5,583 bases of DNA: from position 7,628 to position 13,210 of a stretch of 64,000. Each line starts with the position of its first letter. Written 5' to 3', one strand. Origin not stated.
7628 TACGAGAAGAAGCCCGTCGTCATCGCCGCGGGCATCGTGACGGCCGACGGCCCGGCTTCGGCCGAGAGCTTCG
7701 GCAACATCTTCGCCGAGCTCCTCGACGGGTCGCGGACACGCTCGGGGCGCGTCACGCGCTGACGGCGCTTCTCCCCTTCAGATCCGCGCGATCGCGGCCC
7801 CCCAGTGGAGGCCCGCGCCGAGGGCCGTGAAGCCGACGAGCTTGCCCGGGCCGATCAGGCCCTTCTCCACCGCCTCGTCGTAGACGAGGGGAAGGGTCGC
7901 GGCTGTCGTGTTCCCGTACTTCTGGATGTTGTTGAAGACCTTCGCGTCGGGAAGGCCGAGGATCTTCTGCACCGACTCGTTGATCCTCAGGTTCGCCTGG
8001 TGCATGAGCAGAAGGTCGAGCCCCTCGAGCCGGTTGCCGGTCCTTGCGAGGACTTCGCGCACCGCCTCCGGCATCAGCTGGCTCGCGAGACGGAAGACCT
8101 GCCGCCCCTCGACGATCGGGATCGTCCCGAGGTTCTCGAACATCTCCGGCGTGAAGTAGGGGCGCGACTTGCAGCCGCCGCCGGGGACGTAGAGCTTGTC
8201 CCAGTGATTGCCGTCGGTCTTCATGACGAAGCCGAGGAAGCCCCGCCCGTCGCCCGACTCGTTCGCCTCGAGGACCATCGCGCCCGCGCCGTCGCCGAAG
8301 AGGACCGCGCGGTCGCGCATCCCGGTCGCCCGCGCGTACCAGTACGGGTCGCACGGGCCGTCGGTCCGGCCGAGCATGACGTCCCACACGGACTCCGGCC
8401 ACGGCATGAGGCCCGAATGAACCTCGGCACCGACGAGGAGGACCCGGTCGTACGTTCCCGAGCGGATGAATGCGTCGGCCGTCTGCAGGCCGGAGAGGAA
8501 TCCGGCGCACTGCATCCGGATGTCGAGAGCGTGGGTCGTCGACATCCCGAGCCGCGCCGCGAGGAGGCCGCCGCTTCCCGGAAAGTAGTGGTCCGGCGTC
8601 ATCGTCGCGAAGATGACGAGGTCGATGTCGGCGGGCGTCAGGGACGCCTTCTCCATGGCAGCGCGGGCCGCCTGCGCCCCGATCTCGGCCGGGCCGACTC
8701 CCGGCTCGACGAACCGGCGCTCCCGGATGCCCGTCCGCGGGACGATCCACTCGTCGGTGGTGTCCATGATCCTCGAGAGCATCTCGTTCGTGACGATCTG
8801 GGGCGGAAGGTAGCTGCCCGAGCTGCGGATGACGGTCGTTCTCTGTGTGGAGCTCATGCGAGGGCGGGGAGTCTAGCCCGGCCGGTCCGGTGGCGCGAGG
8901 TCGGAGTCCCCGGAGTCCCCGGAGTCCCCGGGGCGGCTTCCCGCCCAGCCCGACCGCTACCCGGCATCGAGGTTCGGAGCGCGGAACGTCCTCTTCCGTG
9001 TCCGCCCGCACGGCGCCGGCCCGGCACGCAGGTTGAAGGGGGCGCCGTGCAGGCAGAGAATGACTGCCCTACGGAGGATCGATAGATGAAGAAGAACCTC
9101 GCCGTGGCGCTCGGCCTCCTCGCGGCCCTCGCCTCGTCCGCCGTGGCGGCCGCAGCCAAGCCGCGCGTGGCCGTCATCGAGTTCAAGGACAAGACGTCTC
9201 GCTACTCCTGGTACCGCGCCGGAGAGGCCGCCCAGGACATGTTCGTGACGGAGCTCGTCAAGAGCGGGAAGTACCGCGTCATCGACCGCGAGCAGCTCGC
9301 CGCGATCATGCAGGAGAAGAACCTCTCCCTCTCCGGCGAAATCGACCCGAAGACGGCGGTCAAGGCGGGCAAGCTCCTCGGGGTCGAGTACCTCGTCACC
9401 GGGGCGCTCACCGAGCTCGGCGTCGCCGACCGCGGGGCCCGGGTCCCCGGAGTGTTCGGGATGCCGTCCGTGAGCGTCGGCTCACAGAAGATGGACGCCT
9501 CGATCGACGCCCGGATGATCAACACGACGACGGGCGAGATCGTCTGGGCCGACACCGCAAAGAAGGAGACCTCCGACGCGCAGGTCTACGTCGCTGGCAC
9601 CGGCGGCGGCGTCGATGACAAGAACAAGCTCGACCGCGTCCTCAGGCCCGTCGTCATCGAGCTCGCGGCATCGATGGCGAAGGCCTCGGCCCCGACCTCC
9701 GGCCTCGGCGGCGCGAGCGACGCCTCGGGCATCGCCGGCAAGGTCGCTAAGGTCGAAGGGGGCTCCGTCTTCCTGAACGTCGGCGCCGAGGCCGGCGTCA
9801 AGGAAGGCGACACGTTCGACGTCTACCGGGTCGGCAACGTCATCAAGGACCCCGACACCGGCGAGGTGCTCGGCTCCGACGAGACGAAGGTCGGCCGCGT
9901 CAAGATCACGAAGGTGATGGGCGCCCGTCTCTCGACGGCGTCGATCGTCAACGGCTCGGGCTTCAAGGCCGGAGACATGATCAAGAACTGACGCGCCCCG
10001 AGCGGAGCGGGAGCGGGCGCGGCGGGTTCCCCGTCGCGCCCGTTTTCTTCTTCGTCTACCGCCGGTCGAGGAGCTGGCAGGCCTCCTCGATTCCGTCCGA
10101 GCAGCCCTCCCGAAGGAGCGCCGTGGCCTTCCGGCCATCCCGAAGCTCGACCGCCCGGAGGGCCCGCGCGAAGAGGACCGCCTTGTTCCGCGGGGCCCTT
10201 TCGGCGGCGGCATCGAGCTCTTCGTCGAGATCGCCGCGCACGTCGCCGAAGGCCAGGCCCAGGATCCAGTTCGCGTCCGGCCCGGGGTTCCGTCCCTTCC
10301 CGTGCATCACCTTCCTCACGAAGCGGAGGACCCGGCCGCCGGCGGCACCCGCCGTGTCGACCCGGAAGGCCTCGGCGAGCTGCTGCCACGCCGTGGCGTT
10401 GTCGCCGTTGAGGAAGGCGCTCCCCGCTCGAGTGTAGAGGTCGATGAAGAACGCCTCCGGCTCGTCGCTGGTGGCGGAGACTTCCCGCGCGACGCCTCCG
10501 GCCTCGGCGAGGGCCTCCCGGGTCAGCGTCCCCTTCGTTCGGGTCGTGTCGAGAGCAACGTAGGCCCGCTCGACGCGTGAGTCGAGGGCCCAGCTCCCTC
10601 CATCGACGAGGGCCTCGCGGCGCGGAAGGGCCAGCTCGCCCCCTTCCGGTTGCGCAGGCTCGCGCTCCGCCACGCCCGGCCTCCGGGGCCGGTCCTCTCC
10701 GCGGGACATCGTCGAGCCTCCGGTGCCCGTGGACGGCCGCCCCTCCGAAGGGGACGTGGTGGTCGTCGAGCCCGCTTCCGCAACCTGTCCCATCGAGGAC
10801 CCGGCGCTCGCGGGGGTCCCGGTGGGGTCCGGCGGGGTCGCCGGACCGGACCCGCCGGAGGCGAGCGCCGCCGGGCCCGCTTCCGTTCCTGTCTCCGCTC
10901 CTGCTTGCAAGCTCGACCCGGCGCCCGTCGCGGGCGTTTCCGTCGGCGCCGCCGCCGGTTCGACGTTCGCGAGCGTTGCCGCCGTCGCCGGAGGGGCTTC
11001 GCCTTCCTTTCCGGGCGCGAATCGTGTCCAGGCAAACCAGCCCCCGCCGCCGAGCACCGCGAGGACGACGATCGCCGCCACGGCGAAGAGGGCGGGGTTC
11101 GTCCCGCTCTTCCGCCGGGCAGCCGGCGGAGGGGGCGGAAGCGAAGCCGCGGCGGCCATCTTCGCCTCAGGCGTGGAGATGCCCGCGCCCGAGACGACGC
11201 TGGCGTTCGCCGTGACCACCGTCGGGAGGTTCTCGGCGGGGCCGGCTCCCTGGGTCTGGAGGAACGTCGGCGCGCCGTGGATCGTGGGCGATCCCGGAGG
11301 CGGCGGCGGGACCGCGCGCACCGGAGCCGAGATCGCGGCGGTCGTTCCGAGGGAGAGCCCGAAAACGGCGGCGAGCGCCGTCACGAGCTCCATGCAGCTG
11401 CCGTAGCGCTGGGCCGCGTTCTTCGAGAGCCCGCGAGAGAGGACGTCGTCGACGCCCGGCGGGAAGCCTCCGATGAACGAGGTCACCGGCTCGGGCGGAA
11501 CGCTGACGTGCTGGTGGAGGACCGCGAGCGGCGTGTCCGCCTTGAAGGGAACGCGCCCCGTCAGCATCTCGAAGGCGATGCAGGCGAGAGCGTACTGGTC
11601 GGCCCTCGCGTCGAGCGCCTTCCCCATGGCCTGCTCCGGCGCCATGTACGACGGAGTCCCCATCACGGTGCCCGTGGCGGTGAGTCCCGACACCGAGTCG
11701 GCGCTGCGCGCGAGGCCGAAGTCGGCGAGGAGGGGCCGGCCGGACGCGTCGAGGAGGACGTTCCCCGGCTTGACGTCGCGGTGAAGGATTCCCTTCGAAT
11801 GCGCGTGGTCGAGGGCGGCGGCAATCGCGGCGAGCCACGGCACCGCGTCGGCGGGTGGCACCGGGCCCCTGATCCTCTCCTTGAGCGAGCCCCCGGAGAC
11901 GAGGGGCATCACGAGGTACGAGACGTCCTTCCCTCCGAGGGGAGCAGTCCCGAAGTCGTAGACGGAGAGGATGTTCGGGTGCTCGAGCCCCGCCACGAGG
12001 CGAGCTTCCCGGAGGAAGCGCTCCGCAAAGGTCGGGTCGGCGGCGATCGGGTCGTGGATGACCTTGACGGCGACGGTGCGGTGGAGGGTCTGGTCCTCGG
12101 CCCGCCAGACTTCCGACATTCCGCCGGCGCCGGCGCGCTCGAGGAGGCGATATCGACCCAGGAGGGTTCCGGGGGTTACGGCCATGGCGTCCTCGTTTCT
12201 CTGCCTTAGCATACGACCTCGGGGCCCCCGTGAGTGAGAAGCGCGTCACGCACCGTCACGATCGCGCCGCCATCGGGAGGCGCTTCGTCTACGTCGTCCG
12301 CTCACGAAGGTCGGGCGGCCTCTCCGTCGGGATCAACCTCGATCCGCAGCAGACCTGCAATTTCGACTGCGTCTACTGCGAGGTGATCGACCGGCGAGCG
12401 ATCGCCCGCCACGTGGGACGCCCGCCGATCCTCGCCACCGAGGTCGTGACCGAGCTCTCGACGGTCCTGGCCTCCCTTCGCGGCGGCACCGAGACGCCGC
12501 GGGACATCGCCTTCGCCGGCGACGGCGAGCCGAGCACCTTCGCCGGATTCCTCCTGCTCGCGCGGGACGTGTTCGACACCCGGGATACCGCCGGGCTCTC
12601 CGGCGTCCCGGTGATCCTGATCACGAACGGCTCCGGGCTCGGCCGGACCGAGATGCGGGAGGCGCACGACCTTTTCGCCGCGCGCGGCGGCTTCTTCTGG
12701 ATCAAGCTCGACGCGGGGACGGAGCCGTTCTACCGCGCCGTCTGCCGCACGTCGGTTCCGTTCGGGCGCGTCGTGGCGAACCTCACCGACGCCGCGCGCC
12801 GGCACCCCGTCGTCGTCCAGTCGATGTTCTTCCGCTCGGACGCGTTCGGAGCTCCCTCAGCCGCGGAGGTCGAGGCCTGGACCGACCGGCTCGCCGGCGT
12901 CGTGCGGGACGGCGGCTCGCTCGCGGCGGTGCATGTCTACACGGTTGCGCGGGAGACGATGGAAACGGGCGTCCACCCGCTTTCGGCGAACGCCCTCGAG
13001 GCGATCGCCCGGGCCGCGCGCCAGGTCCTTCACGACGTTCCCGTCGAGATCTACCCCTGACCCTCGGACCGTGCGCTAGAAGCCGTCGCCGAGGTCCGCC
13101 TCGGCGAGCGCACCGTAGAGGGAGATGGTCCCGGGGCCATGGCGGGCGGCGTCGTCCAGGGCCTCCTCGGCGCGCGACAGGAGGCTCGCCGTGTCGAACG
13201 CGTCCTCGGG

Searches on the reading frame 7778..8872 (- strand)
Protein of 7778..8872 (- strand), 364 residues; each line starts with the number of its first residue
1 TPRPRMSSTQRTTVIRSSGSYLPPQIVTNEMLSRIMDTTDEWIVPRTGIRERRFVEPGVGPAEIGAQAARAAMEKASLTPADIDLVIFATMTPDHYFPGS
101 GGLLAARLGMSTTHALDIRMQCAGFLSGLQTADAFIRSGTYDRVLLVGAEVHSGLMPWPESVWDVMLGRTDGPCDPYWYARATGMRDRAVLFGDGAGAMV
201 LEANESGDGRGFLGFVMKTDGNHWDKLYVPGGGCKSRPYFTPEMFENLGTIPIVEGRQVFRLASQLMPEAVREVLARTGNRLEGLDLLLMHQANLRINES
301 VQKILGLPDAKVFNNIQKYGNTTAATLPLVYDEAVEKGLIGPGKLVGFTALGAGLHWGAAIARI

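Call 37: search_protein_families(library=pfam, proteins=[window:7778-8872:-], max_evalue=0.0001)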
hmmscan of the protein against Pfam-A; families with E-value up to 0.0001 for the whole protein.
window:7778-8872:- (364 aa): 3 families
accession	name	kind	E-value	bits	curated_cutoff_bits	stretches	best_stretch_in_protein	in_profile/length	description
PF08541.16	ACP_syn_III_C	-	4.2e-27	94.6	26.6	1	275-364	1-90/90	3-Oxoacyl-[acyl-carrier-protein (ACP)] synthase III C terminal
PF08545.16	ACP_syn_III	-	8.8e-22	77.2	24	2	116-161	1-46/80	3-Oxoacyl-[acyl-carrier-protein (ACP)] synthase III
PF00108.29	Thiolase_N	-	3.5e-07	30.3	26.4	1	58-151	20-114/260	Thiolase, N-terminal domain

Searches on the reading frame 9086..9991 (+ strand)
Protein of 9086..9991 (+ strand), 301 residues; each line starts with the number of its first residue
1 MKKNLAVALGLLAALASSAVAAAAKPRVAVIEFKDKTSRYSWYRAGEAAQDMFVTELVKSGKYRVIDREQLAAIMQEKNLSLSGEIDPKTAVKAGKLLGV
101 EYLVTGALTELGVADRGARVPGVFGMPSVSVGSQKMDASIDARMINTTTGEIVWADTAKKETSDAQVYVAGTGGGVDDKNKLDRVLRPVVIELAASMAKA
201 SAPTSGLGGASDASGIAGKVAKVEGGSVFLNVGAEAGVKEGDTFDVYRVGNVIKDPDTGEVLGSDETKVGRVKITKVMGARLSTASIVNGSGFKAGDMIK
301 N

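Call 37: search_protein_families(library=pfam, proteins=[window:9086-9991:+], max_evalue=0.0001)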
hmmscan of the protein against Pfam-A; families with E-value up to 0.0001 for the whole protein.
window:9086-9991:+ (301 aa): 3 families
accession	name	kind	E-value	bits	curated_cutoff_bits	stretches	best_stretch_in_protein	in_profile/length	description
PF03783.19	CsgG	-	2.3e-28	99.4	20.8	1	22-171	6-161/210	Curli production assembly/transport component CsgG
PF13036.11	LpoB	-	9.2e-10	39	22.3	1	48-157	49-144/147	Peptidoglycan-synthase activator LpoB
PF16538.11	FlgT_C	-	1.7e-06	28.8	27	1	226-277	2-51/77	Flagellar assembly protein T, C-terminal domain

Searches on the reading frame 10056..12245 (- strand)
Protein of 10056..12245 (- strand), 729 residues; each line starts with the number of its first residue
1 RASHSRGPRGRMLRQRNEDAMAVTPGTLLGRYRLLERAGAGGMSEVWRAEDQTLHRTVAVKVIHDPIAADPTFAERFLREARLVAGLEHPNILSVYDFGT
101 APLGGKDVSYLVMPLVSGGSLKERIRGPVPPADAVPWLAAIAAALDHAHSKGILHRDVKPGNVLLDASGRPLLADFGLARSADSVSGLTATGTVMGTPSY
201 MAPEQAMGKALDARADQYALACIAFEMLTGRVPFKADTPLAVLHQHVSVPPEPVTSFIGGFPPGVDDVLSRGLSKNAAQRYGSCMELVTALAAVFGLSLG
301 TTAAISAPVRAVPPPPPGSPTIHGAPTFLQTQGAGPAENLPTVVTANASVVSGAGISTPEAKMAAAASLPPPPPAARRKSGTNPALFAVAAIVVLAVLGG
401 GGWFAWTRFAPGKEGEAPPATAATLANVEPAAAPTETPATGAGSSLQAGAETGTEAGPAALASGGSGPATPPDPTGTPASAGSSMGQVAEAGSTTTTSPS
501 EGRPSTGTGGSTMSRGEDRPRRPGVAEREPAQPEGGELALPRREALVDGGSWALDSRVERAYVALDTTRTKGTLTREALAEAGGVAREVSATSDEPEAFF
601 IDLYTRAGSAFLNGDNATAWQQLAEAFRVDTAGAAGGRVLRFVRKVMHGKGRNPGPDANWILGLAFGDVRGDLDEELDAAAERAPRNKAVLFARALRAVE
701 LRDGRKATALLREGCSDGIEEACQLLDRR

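Call 37: search_protein_families(library=pfam, proteins=[window:10056-12245:-], max_evalue=0.0001)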
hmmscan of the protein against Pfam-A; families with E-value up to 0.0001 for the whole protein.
window:10056-12245:- (729 aa): 3 families
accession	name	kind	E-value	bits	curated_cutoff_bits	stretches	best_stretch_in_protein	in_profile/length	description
PF00069.31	Pkinase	-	2.9e-42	145.3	31.7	1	32-245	1-212/263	Protein kinase domain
PF07714.23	PK_Tyr_Ser-Thr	-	5.7e-26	91.8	23.1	1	35-244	4-215/258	Protein tyrosine and serine/threonine kinase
PF01636.29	APH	-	2e-06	28.2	23.2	1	137-183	154-201/239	Phosphotransferase enzyme family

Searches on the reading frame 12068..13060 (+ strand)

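Call 37: search_protein_families(library=pfam, proteins=[window:12068-13060:+], max_evalue=0.0001)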
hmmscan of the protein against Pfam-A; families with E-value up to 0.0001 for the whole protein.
window:12068-13060:+ (330 aa): 1 family
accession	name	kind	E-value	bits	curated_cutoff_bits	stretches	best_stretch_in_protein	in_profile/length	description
PF04055.27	Radical_SAM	-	4.7e-05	24.1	29.5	1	93-251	3-147/166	Radical SAM superfamily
